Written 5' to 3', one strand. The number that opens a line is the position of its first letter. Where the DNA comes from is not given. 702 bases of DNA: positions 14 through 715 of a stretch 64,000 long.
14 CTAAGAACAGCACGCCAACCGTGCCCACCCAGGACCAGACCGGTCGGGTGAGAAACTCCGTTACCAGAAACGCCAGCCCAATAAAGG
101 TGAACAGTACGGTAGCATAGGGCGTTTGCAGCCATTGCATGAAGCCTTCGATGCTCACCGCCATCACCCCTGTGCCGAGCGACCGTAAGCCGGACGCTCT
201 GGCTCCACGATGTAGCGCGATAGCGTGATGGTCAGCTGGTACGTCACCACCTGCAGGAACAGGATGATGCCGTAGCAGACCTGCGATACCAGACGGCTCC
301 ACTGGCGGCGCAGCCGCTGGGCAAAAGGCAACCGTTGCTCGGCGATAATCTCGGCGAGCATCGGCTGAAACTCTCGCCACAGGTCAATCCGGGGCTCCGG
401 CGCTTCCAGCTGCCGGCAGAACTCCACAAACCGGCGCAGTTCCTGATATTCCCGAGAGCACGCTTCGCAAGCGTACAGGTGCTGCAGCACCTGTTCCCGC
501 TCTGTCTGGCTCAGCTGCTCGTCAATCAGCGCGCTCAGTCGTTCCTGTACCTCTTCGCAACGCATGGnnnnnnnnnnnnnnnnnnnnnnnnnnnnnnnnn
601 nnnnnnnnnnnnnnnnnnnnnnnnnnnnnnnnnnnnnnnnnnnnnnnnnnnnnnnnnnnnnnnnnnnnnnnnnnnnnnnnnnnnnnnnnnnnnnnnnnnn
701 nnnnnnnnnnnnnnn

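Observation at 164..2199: ECF sigma / zinc-anti-sigma operon led by a secreted protein with Met-rich MFMNM-SPEER repeats: candidate periplasmic metal or redox stress module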

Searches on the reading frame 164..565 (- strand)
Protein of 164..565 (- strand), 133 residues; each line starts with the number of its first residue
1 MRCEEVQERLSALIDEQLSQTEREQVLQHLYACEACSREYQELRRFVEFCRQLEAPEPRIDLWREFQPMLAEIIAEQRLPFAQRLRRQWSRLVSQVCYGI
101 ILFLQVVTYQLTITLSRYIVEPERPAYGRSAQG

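Call 3: search_protein_families(library=pfam, proteins=[window:164-565:-], max_evalue=1)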
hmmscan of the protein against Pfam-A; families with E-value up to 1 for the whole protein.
window:164-565:- (133 aa): 2 families
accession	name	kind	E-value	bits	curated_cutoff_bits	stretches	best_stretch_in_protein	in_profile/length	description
PF13490.11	zf-HC2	-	2.1e-08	34.5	22.2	1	3-36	1-34/35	Putative zinc-finger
PF08785.16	Ku_PK_bind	-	0.27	11.9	25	1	3-54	23-74/120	Ku C terminal domain like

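Call 4: search_protein_families(library=ncbifam, proteins=[window:164-565:-], max_evalue=1)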
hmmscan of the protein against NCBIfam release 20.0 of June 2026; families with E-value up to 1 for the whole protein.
window:164-565:- (133 aa): 4 families
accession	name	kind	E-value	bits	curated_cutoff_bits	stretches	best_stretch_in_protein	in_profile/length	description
TIGR03988.1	antisig_RsrA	equivalog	1.7e-07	31.2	62.5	1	2-57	1-60/77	mycothiol system anti-sigma-R factor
NF052375.1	antisigma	equivalog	2.8e-07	30.8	100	1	17-110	9-105/217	anti-sigma factor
NF052368.1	antisigmaE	subfamily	1.8e-06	27.7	50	1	1-38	2-39/48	anti-sigma factor family protein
TIGR02384.1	RelB_DinJ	subfamily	0.18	12.1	45.65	1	69-87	36-54/85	type II toxin-antitoxin system RelB/DinJ family antitoxin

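Call 45: find_homologous_proteins(query=window:164-565:-, max_evalue=0.001)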
Query window:164-565:- (133 aa): 27 proteins with E <= 0.001 among 55 candidates.
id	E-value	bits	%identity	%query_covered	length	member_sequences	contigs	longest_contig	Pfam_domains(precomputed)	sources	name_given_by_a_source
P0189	3.3e-79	281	100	100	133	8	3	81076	PF13490.12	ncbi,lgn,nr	ncbi:hypothetical protein HRbin16_00009 [bacterium HR16]|nr:hypothetical protein HRbin16_00009 [bact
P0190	1.2e-72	260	92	100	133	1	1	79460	PF13490.12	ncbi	ncbi:MAG: anti-sigma factor family protein [Armatimonadota bacterium]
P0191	2.8e-72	259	92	100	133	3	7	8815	PF13490.12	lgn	-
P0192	4.4e-72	258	92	100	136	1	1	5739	PF13490.12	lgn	-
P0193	8.0e-72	258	91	100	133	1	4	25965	PF13490.12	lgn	-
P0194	3.6e-71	255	89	100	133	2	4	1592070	PF13490.12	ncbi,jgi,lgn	jgi:anti-sigma factor RsiW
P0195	4.5e-70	252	91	100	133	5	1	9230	PF13490.12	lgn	-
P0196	7.9e-69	248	88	100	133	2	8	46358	PF13490.12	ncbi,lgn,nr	ncbi:MAG: zf-HC2 domain-containing protein [Chthonomonadetes bacterium]|nr:zf-HC2 domain-containing 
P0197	1.0e-68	248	86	100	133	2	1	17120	PF13490.12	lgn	-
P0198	1.1e-68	247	86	100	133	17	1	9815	PF13490.12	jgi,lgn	jgi:anti-sigma factor RsiW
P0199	2.9e-68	246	86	100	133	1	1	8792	PF13490.12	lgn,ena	-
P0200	9.8e-68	244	86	100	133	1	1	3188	PF13490.12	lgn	-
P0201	2.4e-67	243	84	100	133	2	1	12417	PF13490.12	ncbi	-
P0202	6.3e-67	242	85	100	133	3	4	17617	PF13490.12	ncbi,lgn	-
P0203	9.9e-67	241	85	100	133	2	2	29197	PF13490.12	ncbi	-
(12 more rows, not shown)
